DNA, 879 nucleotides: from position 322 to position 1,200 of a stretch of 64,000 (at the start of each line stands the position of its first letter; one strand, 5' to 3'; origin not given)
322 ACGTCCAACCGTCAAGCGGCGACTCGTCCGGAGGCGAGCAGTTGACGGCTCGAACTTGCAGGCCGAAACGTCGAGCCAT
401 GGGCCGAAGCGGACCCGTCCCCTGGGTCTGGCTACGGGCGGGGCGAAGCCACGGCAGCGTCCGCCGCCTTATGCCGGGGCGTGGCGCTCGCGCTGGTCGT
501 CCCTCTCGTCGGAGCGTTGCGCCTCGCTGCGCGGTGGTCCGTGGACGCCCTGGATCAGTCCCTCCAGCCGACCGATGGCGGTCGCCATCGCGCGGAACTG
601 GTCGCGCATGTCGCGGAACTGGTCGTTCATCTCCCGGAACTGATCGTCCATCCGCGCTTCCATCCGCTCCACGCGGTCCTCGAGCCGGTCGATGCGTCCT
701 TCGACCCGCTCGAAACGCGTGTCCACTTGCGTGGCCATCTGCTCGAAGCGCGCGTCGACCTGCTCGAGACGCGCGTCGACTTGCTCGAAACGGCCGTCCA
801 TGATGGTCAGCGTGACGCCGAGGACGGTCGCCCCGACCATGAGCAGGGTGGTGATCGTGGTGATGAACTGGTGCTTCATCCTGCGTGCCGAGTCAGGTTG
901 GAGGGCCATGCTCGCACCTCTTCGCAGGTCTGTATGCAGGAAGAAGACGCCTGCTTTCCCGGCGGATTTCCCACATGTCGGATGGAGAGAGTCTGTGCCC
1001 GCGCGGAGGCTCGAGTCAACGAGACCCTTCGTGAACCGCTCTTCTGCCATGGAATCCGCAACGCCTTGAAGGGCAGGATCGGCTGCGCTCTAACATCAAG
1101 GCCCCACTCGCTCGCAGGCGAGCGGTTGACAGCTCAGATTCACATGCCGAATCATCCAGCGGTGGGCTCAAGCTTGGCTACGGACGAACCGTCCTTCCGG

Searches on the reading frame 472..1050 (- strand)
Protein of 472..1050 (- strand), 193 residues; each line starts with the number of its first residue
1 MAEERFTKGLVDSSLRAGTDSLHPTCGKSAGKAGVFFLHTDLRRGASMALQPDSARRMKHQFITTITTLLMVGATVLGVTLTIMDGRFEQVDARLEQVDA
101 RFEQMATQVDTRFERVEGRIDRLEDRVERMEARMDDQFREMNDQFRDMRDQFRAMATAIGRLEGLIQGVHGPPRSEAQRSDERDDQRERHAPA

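Call 47: search_protein_families(library=pfam, proteins=[window:472-1050:-], max_evalue=0.001)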
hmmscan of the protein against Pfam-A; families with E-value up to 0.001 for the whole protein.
window:472-1050:- (193 aa): 6 families
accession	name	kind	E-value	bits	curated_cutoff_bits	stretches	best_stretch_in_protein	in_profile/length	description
PF06825.17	HSBP1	-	2.9e-05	24.3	28.6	1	90-128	6-44/51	Heat shock factor binding protein 1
PF23991.1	DUF7310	-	3.1e-05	24.8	40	0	88-135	5-54/83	Coiled-coil region of unknown function (DUF7310)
PF17072.10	Spike_torovirin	-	3.3e-05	22.6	35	1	75-150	880-955/1272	Torovirinae spike glycoprotein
PF04513.17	Baculo_PEP_C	-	0.00023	21.6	38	0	95-157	22-88/140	Baculovirus polyhedron envelope protein, PEP, C terminus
PF07889.17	DUF1664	-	0.00038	20.9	34.6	1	79-168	34-119/124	Protein of unknown function (DUF1664)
PF10779.14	XhlA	-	0.00056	20.5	34.7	1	110-158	3-54/67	Haemolysin XhlA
